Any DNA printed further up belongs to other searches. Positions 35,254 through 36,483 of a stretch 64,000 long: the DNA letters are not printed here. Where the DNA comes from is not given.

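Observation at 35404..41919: Six-gene operon of soluble proteins only, with three tandem CgeB-like glycosyltransferase paralogues and no export or priming machinery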

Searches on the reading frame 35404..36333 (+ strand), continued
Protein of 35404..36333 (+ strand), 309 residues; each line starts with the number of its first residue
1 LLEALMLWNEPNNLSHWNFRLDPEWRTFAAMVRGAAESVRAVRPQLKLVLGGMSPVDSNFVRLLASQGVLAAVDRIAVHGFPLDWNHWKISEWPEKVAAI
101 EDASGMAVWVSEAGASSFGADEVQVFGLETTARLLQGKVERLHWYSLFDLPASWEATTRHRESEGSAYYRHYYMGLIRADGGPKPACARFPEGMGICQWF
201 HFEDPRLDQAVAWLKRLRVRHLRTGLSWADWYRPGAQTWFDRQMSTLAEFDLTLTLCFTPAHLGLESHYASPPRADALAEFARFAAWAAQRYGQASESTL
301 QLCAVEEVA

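Call 22: search_protein_families(library=pfam, proteins=[L036:12063-13196:+, L036:13193-14524:+, L036:6351-8189:+, L036:8604-9392:-, L036:19064-19858:+, L036:19669-20880:-, L083:4413-6209:+, L083:6400-7359:+, L083:8763-10004:+, L083:11354-12415:+], max_evalue=0.001)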
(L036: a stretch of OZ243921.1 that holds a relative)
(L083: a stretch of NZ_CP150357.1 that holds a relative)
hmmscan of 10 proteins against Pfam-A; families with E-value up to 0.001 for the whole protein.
L036:12063-13196:+ (377 aa): 7 families
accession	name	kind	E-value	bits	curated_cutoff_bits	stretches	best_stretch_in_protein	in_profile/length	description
PF16363.11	GDP_Man_Dehyd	-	7.7e-52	177.2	27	1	16-337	1-328/332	GDP-mannose 4,6 dehydratase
PF01370.27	Epimerase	-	1.4e-49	169.1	20.9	1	15-276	1-240/240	NAD dependent epimerase/dehydratase family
PF07993.18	NAD_binding_4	-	7.5e-20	71.6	20.1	1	17-226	1-225/258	Male sterility protein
PF01073.25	3Beta_HSD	-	3e-17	63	22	1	16-159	1-140/280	3-beta hydroxysteroid dehydrogenase/isomerase family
PF02719.21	Polysacc_synt_2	-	1.9e-11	44.2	20.2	1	15-152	1-142/293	Polysaccharide biosynthesis protein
PF04321.23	RmlD_sub_bind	-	8.2e-10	38.7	27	1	14-341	2-282/287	RmlD substrate binding domain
PF08659.16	KR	-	0.00042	20.7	22.6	1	14-145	2-144/180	KR domain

L036:13193-14524:+ (443 aa): 2 families
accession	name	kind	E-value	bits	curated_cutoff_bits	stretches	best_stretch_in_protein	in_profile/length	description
PF04055.27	Radical_SAM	-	4.8e-16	59.8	29.5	1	207-347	1-149/166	Radical SAM superfamily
PF02310.24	B12-binding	-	2.1e-06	28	32.1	1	24-138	12-119/121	B12 binding domain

L036:6351-8189:+ (612 aa): 0 families

L036:8604-9392:- (262 aa): 0 families

L036:19064-19858:+ (264 aa): 0 families

L036:19669-20880:- (403 aa): 1 family
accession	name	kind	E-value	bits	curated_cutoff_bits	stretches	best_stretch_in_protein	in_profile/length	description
PF01075.23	Glyco_transf_9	-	0.0001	22.1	22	1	320-351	174-205/247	Glycosyltransferase family 9 (heptosyltransferase)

L083:4413-6209:+ (598 aa): 0 families

L083:6400-7359:+ (319 aa): 2 families
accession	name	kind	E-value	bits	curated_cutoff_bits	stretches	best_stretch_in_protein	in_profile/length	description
PF13875.12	DUF4202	-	1.9e-27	96.7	35.1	1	143-302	26-183/183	Domain of unknown function (DUF4202)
PF01966.28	HD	-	0.00087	20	22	0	146-252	2-114/116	HD domain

L083:8763-10004:+ (413 aa): 6 families
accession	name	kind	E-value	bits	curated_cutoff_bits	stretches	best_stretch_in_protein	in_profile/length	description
PF08003.17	Methyltransf_9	-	5.8e-18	65.4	23.8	1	196-313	102-220/315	Protein of unknown function (DUF1698)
PF13649.12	Methyltransf_25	-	2.7e-12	47.6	27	1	214-292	1-80/97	Methyltransferase domain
PF13489.12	Methyltransf_23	-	4e-11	43.3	27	1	205-377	17-162/164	Methyltransferase domain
PF08241.18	Methyltransf_11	-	9.2e-10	39.5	21.2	1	215-297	1-81/95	Methyltransferase domain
PF13847.12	Methyltransf_31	-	2.4e-09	37.5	27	1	211-299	4-97/145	Methyltransferase domain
PF08242.18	Methyltransf_12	-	2.1e-07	32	30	1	215-302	1-91/98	Methyltransferase domain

L083:11354-12415:+ (353 aa): 1 family
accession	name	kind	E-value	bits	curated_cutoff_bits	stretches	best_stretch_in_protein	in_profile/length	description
PF01717.24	Meth_synt_2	-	1.1e-09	38.4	21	1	4-318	2-303/324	Cobalamin-independent synthase, Catalytic domain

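Call 25: search_protein_families(library=pfam, proteins=[L071:8737-9978:+, L035:10903-11511:+, L071:11554-12378:+, L035:12168-13379:+, L035:13307-14107:+, L068:11557-13542:-, L052:13541-14641:+, L052:16329-17168:+], max_evalue=0.001)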
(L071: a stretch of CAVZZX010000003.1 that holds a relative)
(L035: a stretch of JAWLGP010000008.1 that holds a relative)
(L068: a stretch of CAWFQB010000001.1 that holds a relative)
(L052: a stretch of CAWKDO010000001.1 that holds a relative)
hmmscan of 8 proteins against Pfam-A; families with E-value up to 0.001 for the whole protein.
L071:8737-9978:+ (413 aa): 1 family
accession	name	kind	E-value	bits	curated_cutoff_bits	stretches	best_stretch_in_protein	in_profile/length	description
PF01658.22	Inos-1-P_synth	-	1.3e-33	115.8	27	1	221-329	1-107/107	Myo-inositol-1-phosphate synthase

L035:10903-11511:+ (202 aa): 1 family
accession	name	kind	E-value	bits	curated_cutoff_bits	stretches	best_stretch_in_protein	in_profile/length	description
PF00300.27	His_Phos_1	-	9e-49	166.2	21.7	1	4-194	1-193/194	Histidine phosphatase superfamily (branch 1)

L071:11554-12378:+ (274 aa): 9 families
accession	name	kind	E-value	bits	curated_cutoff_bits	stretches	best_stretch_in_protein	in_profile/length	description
PF08003.17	Methyltransf_9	-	4e-12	46.2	23.8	1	49-174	101-227/315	Protein of unknown function (DUF1698)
PF13649.12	Methyltransf_25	-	4.8e-12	46.8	27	1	69-147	2-80/97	Methyltransferase domain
PF08241.18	Methyltransf_11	-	5.5e-10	40.2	21.2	1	69-147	1-76/95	Methyltransferase domain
PF08242.18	Methyltransf_12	-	1.8e-09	38.7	30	1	69-161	1-91/98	Methyltransferase domain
PF13847.12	Methyltransf_31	-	3.8e-09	36.8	27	1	67-151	6-94/145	Methyltransferase domain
PF13489.12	Methyltransf_23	-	1.7e-07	31.5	27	1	55-194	13-132/164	Methyltransferase domain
PF12847.13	Methyltransf_18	-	0.00039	20.9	27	1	67-140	17-91/151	Methyltransferase domain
PF05175.20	MTS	-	0.00047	20.3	23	1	57-136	25-103/170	Methyltransferase small domain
PF03848.20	TehB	-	0.0005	20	20.4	1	67-145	33-109/193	Tellurite resistance protein TehB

L035:12168-13379:+ (403 aa): 1 family
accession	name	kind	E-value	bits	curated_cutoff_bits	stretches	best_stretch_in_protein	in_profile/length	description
PF01075.23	Glyco_transf_9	-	1.4e-30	106.8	22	1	197-349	74-225/247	Glycosyltransferase family 9 (heptosyltransferase)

L035:13307-14107:+ (266 aa): 8 families
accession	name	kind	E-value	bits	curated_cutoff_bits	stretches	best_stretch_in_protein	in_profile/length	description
PF08241.18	Methyltransf_11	-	2.8e-19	70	21.2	1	94-185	1-94/95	Methyltransferase domain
PF13649.12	Methyltransf_25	-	2.4e-15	57.4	27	1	94-182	2-97/97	Methyltransferase domain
PF13489.12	Methyltransf_23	-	1.6e-09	38.1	27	1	81-202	10-132/164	Methyltransferase domain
PF08242.18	Methyltransf_12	-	9.1e-09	36.4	30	1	94-184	1-98/98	Methyltransferase domain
PF13847.12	Methyltransf_31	-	9.4e-07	29.1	27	1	90-188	4-111/145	Methyltransferase domain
PF02353.26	CMAS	-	1.4e-06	28.3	27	0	74-100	47-73/273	Mycolic acid cyclopropane synthetase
PF05148.21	Methyltransf_8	-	0.00015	22.1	27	1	92-185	75-155/219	Hypothetical methyltransferase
PF03141.22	Methyltransf_29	-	0.00092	18.3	23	0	93-188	121-219/506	Putative S-adenosyl-L-methionine-dependent methyltransferase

L068:11557-13542:- (661 aa): 0 families

L052:13541-14641:+ (366 aa): 1 family
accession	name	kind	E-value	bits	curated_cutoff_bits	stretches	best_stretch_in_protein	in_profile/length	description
PF01075.23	Glyco_transf_9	-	5.7e-25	88.5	22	1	150-290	76-216/247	Glycosyltransferase family 9 (heptosyltransferase)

L052:16329-17168:+ (279 aa): 5 families
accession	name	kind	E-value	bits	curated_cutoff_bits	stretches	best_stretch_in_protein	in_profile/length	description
PF08241.18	Methyltransf_11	-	2.6e-16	60.5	21.2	1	106-197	1-94/95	Methyltransferase domain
PF13649.12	Methyltransf_25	-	1.8e-15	57.8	27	1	105-194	1-97/97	Methyltransferase domain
PF13489.12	Methyltransf_23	-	3.3e-11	43.6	27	1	99-243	20-161/164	Methyltransferase domain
PF08242.18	Methyltransf_12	-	1.3e-07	32.6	30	1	106-196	1-98/98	Methyltransferase domain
PF13847.12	Methyltransf_31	-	0.0002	21.5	27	0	101-200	3-111/145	Methyltransferase domain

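Call 46: predict_structure(alignment_id=A3)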
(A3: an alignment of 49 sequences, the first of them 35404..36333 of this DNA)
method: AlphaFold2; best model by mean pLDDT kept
length: 309 residues; sequences in the alignment: 49
mean_pLDDT: 82.8   pTM: 0.84
mean pLDDT of the five models: 82.8, 80.6, 80.1, 78.5, 78.5
residues with pLDDT >= 90: 165; 70-90: 76; 50-70: 46; < 50: 22
segments of 3 or more residues with pLDDT < 50: 11-15, 161-164, 297-304
pLDDT, mean of each block of 10 residues (from residue 1): 84 55 84 94 95 79 94 92 74 93 95 82 92 94 92 61 54 83 95 94 91 97 88 90 96 84 60 65 93 65 48
secondary structure, 60 per line:
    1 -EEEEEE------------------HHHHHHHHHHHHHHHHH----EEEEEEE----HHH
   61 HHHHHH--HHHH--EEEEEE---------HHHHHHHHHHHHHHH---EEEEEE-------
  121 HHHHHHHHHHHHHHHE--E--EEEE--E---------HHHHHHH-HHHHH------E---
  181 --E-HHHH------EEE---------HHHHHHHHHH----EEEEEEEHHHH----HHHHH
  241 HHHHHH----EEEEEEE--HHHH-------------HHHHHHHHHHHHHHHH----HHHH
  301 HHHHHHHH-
elements in order: E2-7 H26-42 E47-53 H58-66 H69-72 E75-80 H90-104 E108-113 H121-135 E142-145 H158-164 H166-170 H185-188 E195-197 H207-216 E221-227 H228-231 H236-246 E251-257 H260-263 H277-292 H297-308

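Call 62: search_protein_families(library=pfam, proteins=[L013:16809-17903:+, L031:19631-20824:-, L031:18987-19877:-, L009:3544-4251:-, L009:4379-5302:-, L016:20107-20868:+, L010:19116-19868:-, L013:17900-20113:+, L003:8176-8664:+, L010:2809-3837:+], max_evalue=0.001)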
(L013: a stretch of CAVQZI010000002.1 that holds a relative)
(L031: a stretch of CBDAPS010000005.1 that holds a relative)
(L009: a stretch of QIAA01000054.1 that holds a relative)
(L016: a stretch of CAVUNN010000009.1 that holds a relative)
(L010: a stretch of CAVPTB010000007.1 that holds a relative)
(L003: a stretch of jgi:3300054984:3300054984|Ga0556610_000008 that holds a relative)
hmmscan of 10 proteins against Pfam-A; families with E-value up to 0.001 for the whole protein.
L013:16809-17903:+ (364 aa): 5 families
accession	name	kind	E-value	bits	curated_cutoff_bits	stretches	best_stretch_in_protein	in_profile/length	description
PF00534.26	Glycos_transf_1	-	8.4e-22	78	26.4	1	167-296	12-146/172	Glycosyl transferases group 1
PF13692.12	Glyco_trans_1_4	-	7.9e-15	55.8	27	1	172-304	3-138/142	Glycosyl transferases group 1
PF13439.12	Glyco_transf_4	-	4.4e-10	40.3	28.5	1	18-161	1-169/170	Glycosyltransferase Family 4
PF13579.12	Glyco_trans_4_4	-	8.8e-05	23.3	29.7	1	19-125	1-108/158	Glycosyl transferase 4-like domain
PF20706.3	GT4-conflict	-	0.00067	19.2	26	0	234-273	272-310/385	Family 4 Glycosyltransferase in conflict systems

L031:19631-20824:- (397 aa): 0 families

L031:18987-19877:- (296 aa): 4 families
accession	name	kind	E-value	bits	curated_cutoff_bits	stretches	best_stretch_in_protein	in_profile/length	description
PF13419.12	HAD_2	-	9.8e-14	52.3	23.8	1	79-264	2-178/178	Haloacid dehalogenase-like hydrolase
PF00702.32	Hydrolase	-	9.6e-13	49.4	26.4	1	76-257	2-190/191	haloacid dehalogenase-like hydrolase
PF12710.13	HAD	-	1e-09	39.5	27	1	79-254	2-188/189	haloacid dehalogenase-like hydrolase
PF13242.12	Hydrolase_like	-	3e-08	33.9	22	1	229-289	12-75/75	HAD-hyrolase-like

L009:3544-4251:- (235 aa): 3 families
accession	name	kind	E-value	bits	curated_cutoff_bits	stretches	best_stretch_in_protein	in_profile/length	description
PF00149.33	Metallophos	-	1e-18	68.9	21.5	1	1-200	1-190/191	Calcineurin-like phosphoesterase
PF12850.12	Metallophos_2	-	7.5e-11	42.7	27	1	1-203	1-121/154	Calcineurin-like phosphoesterase superfamily domain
PF14582.11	Metallophos_3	-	1.4e-06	28.3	28.2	1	49-202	79-223/259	Metallophosphoesterase, calcineurin superfamily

L009:4379-5302:- (307 aa): 3 families
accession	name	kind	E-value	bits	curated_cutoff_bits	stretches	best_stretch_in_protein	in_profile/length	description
PF09970.15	DUF2204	-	1.1e-05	25.6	20.3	1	66-213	5-158/181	Nucleotidyl transferase of unknown function (DUF2204)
PF10706.15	Aminoglyc_resit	-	2.9e-05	24.7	21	1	67-144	3-82/149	Aminoglycoside-2''-adenylyltransferase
PF14907.12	NTP_transf_5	-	7.7e-05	22.8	31.2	1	63-219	57-228/249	Uncharacterised nucleotidyltransferase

L016:20107-20868:+ (254 aa): 1 family
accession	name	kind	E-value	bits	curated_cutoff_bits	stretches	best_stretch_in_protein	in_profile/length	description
PF14742.11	GDE_N_bis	-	4.1e-52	177.2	22.1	1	41-231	3-193/194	N-terminal domain of (some) glycogen debranching enzymes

L010:19116-19868:- (250 aa): 1 family
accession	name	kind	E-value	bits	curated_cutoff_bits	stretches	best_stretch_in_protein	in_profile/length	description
PF04366.17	Ysc84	-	4.9e-37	126.9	25.1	1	115-237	1-126/127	Las17-binding protein actin regulator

L013:17900-20113:+ (737 aa): 3 families
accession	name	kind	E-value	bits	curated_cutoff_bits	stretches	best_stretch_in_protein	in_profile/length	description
PF14742.11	GDE_N_bis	-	1.6e-52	178.5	22.1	1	39-231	1-193/194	N-terminal domain of (some) glycogen debranching enzymes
PF22422.2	MGH1-like_GH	-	2.6e-14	54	27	1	315-623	8-330/356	Mannosylglycerate hydrolase MGH1-like glycoside hydrolase domain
PF06202.20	GDE_C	-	8.4e-09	35.3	21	1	299-661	16-365/367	Amylo-alpha-1,6-glucosidase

L003:8176-8664:+ (162 aa): 0 families

L010:2809-3837:+ (342 aa): 1 family
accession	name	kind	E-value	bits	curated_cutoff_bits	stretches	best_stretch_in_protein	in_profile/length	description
PF13480.13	Acetyltransf_6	-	1.3e-28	100.4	22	1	173-315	4-142/143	Acetyltransferase (GNAT) domain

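Call 63: search_dna_similar(query=window:35404-36333:+, collection=plasmids, mode=protein, max_rows=25)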
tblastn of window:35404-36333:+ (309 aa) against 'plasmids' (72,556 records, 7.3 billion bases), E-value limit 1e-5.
Records with a match: 147; places in all: 148; records where one place covers at least 80% of the query: 98.
Best place of each record, by identity: 60-80% 10; <60% 137.
By first word of the organism name: Sinorhizobium 66; Rhizobium 48; Roseomonas 10; Azospirillum 5; Paracoccus 5; Ensifer 3; Bradyrhizobium 2; Sphingobium 1; Ciceribacter 1; Geminicoccaceae 1; and 5 more.
By predicted mobility (MOB-suite, as given by PLSDB): mobilizable 60; non-mobilizable 60; conjugative 27.
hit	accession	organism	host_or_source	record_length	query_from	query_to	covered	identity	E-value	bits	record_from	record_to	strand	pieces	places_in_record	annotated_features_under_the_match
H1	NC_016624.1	Azospirillum lipoferum 4B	-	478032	1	274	89%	62.5%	2e-113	367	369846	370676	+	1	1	beta-xylosidase | TIGR04290 family methyltransferase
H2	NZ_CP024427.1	Paracoccus yeei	Homo sapiens,single cell,skin swab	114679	1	273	88%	62.7%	3e-111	361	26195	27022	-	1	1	glycosyl hydrolase | TIGR04290 family methyltransferase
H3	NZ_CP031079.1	Paracoccus yeei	Homo sapiens,single cell,eye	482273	1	273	88%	62.7%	3e-111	361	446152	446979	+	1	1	glycosyl hydrolase | TIGR04290 family methyltransferase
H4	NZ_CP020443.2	Paracoccus yeei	Homo sapiens,Urine suprapubic aspirate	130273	1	273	88%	62.7%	3e-111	361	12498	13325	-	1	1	glycosyl hydrolase | TIGR04290 family methyltransferase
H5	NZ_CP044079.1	Paracoccus yeei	Homo sapiens,clinical isolate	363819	1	273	88%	62.7%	3e-111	361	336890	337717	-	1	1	glycosyl hydrolase | TIGR04290 family methyltransferase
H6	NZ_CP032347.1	Azospirillum brasilense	soil sample,Agricultural field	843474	1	274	89%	62.1%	2e-114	370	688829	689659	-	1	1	beta-xylosidase | TIGR04290 family methyltransferase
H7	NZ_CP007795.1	Azospirillum argentinense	Triticum aestivum L.,Root,wheat ...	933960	1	274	89%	61.4%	3e-112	363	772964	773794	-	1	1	beta-xylosidase | TIGR04290 family methyltransferase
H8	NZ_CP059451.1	Azospirillum brasilense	Prokaryotes,soil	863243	1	273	88%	61.6%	7e-113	365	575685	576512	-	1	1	beta-xylosidase | TIGR04290 family methyltransferase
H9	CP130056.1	Sinorhizobium meliloti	Medicago,Cell culture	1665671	1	273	88%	59.9%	4e-107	349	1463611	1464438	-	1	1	beta-xylosidase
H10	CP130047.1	Sinorhizobium meliloti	Medicago,Cell culture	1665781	1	273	88%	59.9%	4e-107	349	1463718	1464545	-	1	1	beta-xylosidase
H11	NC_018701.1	Sinorhizobium meliloti Rm41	-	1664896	1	273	88%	59.9%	4e-107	348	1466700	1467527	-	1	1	none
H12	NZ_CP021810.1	Sinorhizobium meliloti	Medicago sativa,Single Cell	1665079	1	273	88%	59.9%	4e-107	348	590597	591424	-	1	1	none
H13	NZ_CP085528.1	Sinorhizobium meliloti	Medicago,cell culture,lupulina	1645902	1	273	88%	59.9%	8e-107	348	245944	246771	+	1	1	none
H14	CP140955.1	Sinorhizobium meliloti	Medicago lupulina,whole organism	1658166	1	273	88%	59.9%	8e-107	348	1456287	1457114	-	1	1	beta-xylosidase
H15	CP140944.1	Sinorhizobium meliloti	Medicago lupulina,whole organism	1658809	1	273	88%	59.9%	8e-107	348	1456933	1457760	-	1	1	beta-xylosidase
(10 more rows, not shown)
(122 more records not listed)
